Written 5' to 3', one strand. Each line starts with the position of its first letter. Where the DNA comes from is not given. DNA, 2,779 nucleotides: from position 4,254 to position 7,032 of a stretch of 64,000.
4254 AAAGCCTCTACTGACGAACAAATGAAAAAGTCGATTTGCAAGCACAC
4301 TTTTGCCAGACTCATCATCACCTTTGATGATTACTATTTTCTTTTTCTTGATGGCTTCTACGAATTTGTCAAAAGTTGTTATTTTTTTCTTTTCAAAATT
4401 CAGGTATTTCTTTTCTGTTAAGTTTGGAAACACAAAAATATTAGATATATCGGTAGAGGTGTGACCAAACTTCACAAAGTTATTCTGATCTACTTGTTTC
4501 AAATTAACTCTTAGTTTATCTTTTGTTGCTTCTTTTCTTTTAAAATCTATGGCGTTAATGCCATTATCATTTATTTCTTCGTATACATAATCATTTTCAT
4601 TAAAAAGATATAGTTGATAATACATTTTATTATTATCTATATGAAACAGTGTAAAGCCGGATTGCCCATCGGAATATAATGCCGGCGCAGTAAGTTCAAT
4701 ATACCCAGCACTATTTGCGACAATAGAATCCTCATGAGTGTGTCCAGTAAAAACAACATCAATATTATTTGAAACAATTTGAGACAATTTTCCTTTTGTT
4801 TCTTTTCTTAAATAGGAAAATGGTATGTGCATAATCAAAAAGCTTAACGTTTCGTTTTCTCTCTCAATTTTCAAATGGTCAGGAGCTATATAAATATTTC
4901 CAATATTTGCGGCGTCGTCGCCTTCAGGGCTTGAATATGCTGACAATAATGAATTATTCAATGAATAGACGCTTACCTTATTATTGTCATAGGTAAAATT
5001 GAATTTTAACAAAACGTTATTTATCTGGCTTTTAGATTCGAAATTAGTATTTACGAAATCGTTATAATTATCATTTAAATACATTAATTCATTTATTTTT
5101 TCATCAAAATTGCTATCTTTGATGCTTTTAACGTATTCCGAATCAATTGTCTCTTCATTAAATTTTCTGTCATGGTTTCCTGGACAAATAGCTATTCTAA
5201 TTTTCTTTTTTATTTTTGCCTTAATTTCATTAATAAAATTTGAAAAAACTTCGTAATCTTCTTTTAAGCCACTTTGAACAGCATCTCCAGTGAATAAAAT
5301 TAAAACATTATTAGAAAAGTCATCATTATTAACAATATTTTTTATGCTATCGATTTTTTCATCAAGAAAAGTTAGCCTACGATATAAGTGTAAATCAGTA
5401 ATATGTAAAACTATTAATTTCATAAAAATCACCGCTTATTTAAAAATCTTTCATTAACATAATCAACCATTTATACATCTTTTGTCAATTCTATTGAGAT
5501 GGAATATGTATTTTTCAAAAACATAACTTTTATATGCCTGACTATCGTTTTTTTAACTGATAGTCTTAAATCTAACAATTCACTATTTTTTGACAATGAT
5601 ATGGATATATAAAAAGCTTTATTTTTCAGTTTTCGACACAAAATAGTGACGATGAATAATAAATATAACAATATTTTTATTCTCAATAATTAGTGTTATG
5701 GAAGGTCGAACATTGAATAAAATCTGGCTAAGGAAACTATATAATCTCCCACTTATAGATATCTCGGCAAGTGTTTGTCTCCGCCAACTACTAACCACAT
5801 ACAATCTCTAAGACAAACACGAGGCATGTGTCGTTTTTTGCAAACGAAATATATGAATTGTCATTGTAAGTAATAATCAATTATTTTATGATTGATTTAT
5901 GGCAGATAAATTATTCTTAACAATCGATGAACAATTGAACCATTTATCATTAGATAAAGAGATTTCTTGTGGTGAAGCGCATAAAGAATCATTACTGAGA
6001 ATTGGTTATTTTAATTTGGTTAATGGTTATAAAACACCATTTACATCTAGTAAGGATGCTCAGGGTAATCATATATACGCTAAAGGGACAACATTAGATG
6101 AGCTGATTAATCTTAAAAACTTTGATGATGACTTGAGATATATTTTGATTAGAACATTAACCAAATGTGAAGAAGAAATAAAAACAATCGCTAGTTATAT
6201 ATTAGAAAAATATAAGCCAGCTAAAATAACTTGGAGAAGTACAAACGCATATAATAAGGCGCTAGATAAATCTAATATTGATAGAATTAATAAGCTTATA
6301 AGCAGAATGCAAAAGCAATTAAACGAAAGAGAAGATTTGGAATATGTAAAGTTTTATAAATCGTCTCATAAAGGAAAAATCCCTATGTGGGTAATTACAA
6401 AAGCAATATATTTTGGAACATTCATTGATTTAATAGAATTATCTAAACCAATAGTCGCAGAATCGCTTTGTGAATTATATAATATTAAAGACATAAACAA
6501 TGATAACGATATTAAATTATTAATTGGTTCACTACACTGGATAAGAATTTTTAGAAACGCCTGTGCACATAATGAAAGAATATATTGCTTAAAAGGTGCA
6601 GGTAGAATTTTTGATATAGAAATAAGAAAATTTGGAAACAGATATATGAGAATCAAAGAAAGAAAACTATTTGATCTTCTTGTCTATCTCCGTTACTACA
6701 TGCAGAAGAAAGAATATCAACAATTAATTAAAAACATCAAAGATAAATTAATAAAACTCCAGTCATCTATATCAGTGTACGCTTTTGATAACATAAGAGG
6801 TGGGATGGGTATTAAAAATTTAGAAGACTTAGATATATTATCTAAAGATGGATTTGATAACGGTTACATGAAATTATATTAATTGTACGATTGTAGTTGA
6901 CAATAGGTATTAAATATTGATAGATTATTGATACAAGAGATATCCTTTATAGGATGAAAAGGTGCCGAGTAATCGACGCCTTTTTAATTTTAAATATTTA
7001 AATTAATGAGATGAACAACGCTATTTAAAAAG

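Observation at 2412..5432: STAND/Avs-like NTPase with an N-terminal calcineurin-type metallophosphoesterase effector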

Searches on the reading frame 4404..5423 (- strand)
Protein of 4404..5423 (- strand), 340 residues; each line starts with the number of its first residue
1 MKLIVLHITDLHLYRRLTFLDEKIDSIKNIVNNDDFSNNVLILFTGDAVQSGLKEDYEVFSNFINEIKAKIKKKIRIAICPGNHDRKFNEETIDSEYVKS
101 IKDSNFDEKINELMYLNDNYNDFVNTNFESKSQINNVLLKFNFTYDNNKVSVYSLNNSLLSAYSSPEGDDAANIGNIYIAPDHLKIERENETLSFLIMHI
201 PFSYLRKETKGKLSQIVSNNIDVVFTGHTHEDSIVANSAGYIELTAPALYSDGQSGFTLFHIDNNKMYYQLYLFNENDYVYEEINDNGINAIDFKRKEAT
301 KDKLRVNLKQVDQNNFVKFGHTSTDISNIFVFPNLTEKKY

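Call 58: predict_structure(alignment_id=A5)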
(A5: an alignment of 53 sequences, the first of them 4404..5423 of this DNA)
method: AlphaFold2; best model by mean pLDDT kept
length: 340 residues; sequences in the alignment: 53
mean_pLDDT: 90.3   pTM: 0.88
mean pLDDT of the five models: 90.3, 89.9, 89.9, 89.2, 89.1
residues with pLDDT >= 90: 250; 70-90: 58; 50-70: 30; < 50: 2
segments of 3 or more residues with pLDDT < 50: none
pLDDT, mean of each block of 10 residues (from residue 1): 97 85 97 98 97 95 96 98 88 89 97 96 96 97 97 97 73 95 96 97 97 96 96 88 93 91 95 96 80 88 71 70 73 56
secondary structure, 60 per line:
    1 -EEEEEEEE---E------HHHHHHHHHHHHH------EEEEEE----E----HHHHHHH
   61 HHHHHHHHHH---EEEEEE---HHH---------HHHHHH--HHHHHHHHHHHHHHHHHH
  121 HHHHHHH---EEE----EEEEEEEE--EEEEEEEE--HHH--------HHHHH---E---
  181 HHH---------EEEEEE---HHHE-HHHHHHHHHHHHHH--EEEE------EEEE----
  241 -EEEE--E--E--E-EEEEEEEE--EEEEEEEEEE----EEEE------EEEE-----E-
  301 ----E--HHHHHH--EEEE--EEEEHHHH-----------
elements in order: E2-9 H20-32 E39-44 H54-70 E74-79 H95-100 H103-127 E131-133 E138-145 E148-155 H169-173 E193-198 H207-220 E223-226 E233-236 E242-245 E256-263 E266-275 E280-283 E290-293 H308-313 E316-319 E322-325 H326-329

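Call 62: fold_search(model_id=the predicted structure, library=pdb)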
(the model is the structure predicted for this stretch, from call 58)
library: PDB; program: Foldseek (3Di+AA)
matches with E <= 10: 467; with E <= 0.001: 88
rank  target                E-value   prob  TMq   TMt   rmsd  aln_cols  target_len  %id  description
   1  9a6c_B                1.4e-17  1.00  0.65  0.48  10.6       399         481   16  Integrative model of YYDD-YYDB by crosslinking MS and deep learning (released 2024-09-18)
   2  2hyo                  7.3e-11  1.00  0.48  0.69   5.1       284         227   15  Crystal structure of Rv0805 N97A mutant (released 2006-12-26)
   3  3ib7                  1.9e-10  1.00  0.47  0.53   7.1       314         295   16  Crystal structure of full length Rv0805 (released 2009-09-29)
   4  2hy1                  3.7e-10  1.00  0.48  0.68   6.9       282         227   14  Crystal structure of Rv0805 (released 2006-12-26)
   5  2hyp                  1.2e-09  1.00  0.47  0.67   7.0       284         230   15  Crystal structure of Rv0805 D66A mutant (released 2006-12-26)
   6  1war                  1.9e-09  1.00  0.52  0.56   7.2       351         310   11  Recombinant Human Purple Acid Phosphatase expressed in Pichia Pastoris (released 2005-07-06)
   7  2zo9_B                3.4e-09  1.00  0.42  0.51  10.7       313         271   12  Malonate-bound structure of the glycerophosphodiesterase from Enterobacter aerogenes (GpdQ) and characterization of th (released 2008-10-07)
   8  1qhw_A                4.1e-09  1.00  0.53  0.59   6.7       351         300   12  PURPLE ACID PHOSPHATASE FROM RAT BONE (released 1999-09-15)
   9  5uq6                  4.6e-09  1.00  0.51  0.57   7.0       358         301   11  PIG PURPLE ACID PHOSPHATASE COMPLEXED WITH PHOSPHATE IN TWO COORDINATION MODES ALONG WITH A BRIDGING HYDROXIDE ION (released 2017-05-24)
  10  2dxl_A                4.9e-09  1.00  0.42  0.51  10.7       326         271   12  Glycerophosphodiesterase from Enterobacter aerogenes (released 2007-05-22)
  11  3d03_A                5.2e-09  1.00  0.38  0.46  12.8       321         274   13  1.9A structure of Glycerophoshphodiesterase (GpdQ) from Enterobacter aerogenes (released 2008-10-14)
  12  2bq8                  6.3e-09  1.00  0.56  0.61   4.7       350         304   12  Crystal structure of human purple acid phosphatase with an inhibitory conformation of the repression loop (released 2005-10-24)
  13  8ttd_A                6.3e-09  1.00  0.36  0.60   6.0       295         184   12  Structure of VPS29 complexed with Fam21A repeat 21 (1328-1341) (released 2024-08-21)
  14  8sym_B                8.0e-09  1.00  0.37  0.62   6.0       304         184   12  Human VPS29/VPS35L Complex (Locally refined map) (released 2023-11-01)
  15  6xs5_A                9.0e-09  1.00  0.37  0.63   5.6       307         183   12  Crystal structure of human Vps29 complexed with RaPID-derived cyclic peptide RT-D1 (released 2021-07-14)
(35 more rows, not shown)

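Call 64: search_solved_structures(query=window:4404-5423:-, max_evalue=10, show_alignments=0)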
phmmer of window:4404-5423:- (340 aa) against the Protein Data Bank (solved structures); distinct sequences matched with E-value up to 10: 0.

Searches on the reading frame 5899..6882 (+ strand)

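Call 3: search_protein_families(library=pfam, proteins=[window:5899-6882:+], max_evalue=0.1)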
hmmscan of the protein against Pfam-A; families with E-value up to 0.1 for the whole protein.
window:5899-6882:+ (327 aa): 1 family
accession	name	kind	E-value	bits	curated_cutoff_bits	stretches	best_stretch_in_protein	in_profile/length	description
PF07751.16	Abi_2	-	1.9e-36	126.5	25.6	1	31-229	2-183/184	Abi-like protein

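Call 4: search_protein_families(library=padloc, proteins=[window:5899-6882:+], max_evalue=0.1)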
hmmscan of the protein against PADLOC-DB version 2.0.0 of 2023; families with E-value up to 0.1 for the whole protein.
window:5899-6882:+ (327 aa): 2 families
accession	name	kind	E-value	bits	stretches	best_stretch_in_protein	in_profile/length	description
PDLC02344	AbiD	-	8.3e-37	125.4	1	3-292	4-263/277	AbiD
PDLC00808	Cyclase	-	0.014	12.7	0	258-297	76-115/325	oligonucleotide-cyclase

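Call 5: search_protein_families(library=ncbifam, proteins=[window:5899-6882:+], max_evalue=0.1)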
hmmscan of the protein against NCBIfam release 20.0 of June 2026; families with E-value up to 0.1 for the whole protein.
window:5899-6882:+ (327 aa): 1 family
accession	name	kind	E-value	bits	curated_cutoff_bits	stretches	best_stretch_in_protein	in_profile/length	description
NF007468.0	PRK10049.1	equivalog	0.083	11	1043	0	86-140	252-306/817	poly-beta-1,6 N-acetyl-D-glucosamine export porin PgaA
